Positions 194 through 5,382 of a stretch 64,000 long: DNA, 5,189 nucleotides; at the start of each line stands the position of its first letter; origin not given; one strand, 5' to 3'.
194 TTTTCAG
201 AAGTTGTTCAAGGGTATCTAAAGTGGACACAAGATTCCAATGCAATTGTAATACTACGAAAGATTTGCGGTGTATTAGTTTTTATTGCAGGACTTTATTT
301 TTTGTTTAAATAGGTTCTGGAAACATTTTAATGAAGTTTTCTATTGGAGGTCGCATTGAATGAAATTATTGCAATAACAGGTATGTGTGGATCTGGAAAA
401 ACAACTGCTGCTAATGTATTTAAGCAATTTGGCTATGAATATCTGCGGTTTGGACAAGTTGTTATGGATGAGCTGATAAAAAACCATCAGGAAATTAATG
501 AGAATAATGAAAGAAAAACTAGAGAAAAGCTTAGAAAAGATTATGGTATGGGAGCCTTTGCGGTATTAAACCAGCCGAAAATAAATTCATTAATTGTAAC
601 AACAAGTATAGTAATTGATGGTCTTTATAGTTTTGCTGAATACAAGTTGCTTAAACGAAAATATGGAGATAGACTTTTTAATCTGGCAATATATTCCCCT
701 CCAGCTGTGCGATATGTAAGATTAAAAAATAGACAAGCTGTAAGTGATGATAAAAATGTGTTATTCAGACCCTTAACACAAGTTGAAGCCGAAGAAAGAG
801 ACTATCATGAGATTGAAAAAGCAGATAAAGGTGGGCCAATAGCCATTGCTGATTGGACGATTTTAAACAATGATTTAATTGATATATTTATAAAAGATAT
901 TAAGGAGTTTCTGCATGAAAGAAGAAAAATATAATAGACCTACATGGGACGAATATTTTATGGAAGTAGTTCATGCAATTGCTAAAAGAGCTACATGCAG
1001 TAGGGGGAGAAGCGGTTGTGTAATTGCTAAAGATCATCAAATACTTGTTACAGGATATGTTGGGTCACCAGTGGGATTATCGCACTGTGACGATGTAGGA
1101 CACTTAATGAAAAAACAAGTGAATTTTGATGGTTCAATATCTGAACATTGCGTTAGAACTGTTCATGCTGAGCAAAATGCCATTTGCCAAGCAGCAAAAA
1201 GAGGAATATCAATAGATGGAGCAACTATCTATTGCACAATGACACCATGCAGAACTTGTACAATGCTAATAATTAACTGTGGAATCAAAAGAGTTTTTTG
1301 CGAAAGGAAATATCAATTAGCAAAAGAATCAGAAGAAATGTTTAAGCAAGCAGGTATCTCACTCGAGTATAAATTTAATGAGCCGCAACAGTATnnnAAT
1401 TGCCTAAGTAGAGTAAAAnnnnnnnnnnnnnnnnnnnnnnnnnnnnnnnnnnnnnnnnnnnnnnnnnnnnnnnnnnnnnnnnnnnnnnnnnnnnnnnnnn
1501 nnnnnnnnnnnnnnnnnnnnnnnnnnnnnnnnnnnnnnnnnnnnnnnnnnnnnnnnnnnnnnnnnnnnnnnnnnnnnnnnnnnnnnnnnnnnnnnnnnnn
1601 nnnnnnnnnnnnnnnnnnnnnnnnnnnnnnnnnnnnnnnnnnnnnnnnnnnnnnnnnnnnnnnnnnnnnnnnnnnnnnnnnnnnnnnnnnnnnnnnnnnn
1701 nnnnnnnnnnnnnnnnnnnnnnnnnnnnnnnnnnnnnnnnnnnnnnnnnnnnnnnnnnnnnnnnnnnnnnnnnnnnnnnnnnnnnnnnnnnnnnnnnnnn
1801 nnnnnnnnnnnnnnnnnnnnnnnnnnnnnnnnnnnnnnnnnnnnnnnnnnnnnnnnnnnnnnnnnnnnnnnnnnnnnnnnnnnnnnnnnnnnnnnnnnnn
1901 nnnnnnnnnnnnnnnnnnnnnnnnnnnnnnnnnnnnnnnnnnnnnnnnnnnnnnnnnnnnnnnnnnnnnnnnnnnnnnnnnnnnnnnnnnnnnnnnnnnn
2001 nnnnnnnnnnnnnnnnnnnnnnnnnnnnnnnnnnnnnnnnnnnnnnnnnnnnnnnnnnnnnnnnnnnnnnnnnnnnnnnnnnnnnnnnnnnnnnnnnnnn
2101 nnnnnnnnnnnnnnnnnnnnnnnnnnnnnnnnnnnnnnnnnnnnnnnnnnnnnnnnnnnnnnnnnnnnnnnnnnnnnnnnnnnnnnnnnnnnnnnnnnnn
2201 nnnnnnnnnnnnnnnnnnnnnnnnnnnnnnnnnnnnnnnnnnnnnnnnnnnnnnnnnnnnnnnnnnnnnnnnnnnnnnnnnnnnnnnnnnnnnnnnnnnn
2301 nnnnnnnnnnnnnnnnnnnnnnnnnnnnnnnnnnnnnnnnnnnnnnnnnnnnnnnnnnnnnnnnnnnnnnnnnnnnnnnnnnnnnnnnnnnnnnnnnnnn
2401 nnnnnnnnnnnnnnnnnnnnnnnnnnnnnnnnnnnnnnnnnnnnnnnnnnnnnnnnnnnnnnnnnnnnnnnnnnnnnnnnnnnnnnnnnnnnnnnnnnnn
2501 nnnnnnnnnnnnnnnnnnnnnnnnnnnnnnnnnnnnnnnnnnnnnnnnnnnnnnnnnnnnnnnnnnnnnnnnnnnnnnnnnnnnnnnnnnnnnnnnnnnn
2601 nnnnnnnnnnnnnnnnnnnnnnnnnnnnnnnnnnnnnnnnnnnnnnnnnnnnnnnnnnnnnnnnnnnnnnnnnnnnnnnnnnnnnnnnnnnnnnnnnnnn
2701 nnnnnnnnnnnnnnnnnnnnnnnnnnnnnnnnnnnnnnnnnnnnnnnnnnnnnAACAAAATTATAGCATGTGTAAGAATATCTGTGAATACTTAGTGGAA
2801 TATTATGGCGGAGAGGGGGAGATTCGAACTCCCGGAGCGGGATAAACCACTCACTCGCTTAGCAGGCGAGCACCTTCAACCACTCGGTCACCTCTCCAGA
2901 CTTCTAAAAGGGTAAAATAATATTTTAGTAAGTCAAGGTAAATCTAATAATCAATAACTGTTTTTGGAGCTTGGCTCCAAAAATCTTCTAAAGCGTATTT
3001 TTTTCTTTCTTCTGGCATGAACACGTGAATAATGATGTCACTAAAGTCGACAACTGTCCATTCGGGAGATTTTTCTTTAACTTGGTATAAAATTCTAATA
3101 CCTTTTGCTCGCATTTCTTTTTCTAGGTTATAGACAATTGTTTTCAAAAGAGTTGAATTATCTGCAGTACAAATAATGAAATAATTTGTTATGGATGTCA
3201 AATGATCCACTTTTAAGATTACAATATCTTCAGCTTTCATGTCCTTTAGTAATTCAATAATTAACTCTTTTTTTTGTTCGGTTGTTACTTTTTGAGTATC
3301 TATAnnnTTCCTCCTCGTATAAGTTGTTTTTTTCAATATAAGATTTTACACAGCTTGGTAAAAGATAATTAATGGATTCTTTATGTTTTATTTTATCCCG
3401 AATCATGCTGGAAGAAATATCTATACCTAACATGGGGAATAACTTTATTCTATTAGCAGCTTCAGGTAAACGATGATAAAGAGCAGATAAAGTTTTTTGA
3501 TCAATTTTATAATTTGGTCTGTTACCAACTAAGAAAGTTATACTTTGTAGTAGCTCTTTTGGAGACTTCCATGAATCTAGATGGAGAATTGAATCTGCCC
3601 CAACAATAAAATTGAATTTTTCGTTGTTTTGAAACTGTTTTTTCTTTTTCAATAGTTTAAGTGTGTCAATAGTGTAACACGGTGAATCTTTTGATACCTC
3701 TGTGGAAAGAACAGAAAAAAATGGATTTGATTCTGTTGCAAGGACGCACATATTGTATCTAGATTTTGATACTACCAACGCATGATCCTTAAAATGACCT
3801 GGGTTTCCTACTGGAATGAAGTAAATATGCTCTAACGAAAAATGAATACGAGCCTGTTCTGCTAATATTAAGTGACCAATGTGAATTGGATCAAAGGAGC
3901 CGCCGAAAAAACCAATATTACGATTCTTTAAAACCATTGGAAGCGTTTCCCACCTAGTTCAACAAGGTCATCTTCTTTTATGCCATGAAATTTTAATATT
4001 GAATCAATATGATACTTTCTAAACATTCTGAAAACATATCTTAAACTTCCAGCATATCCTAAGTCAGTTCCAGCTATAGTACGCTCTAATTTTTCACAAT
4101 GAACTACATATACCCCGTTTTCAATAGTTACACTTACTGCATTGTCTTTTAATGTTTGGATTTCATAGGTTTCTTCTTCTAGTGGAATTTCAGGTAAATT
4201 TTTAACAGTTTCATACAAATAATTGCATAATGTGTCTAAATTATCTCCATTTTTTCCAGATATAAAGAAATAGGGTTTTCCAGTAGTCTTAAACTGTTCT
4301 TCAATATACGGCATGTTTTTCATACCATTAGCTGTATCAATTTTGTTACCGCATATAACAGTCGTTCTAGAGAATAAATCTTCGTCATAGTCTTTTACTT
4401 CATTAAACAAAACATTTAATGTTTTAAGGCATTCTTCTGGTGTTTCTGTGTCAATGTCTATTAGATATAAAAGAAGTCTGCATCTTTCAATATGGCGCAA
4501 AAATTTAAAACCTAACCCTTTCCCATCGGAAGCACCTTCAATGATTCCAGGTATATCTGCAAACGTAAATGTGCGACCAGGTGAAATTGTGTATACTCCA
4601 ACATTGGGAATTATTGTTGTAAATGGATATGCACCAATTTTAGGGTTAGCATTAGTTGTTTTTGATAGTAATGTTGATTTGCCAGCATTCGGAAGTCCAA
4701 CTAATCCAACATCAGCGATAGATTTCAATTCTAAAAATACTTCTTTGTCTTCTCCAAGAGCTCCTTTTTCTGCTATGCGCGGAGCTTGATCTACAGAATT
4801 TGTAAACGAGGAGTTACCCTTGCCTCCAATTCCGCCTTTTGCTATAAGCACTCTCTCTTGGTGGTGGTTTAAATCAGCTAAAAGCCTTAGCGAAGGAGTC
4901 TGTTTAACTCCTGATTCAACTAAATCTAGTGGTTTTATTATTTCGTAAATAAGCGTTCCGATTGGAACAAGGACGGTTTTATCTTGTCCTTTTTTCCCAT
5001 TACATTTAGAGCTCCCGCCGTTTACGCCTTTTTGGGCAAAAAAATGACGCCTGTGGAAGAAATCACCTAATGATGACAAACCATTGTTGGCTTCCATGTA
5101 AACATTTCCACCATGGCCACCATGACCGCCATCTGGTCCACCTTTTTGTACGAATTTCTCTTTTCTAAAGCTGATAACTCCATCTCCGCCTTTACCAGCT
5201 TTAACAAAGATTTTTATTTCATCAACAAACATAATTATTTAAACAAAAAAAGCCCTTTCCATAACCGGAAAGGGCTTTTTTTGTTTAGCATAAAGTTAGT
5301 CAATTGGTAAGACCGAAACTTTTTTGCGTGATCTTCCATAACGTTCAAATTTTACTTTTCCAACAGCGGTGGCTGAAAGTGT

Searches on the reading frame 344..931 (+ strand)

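Call 30: search_protein_families(library=pfam, proteins=[window:344-931:+], max_evalue=0.00001)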
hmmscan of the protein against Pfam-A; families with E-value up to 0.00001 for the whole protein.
window:344-931:+ (196 aa): 2 families
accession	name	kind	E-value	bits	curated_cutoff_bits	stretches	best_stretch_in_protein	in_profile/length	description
PF13238.12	AAA_18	-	5.8e-11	43.4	29.4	1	9-133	1-114/128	AAA domain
PF13207.12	AAA_17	-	3.5e-07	31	27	1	12-138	1-131/136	AAA domain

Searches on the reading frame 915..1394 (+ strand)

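Call 30: search_protein_families(library=pfam, proteins=[window:915-1394:+], max_evalue=0.00001)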
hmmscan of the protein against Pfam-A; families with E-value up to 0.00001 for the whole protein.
window:915-1394:+ (160 aa): 2 families
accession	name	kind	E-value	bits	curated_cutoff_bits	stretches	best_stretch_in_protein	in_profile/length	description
PF00383.29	dCMP_cyt_deam_1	-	2.5e-26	92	25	1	10-129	2-100/102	Cytidine and deoxycytidylate deaminase zinc-binding region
PF14437.12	MafB19-deam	-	2e-15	57.4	27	1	11-131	3-101/142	MafB19-like deaminase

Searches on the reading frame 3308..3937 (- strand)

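Call 30: search_protein_families(library=pfam, proteins=[window:3308-3937:-], max_evalue=0.00001)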
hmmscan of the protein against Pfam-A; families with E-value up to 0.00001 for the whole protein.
window:3308-3937:- (210 aa): 1 family
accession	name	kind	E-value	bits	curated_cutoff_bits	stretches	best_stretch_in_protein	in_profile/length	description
PF01467.32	CTP_transf_like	-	2.3e-20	73.6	21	1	10-181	1-132/133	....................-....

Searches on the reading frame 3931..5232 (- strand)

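Call 30: search_protein_families(library=pfam, proteins=[window:3931-5232:-], max_evalue=0.00001)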
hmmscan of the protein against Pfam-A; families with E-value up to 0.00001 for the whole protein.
window:3931-5232:- (434 aa): 4 families
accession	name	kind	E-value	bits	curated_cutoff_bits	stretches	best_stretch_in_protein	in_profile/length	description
PF01018.28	GTP1_OBG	-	2.4e-49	167.4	27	1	3-170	1-154/155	GTP1/OBG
PF01926.29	MMR_HSR1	-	9.9e-22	77.6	21.9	1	174-269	1-93/113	50S ribosome-binding GTPase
PF09269.16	DUF1967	-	8.4e-12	45.4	27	1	371-433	8-70/70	Domain of unknown function (DUF1967)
PF02421.24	FeoB_N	-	1.9e-08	34.4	27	1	175-230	3-57/156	Ferrous iron transport protein B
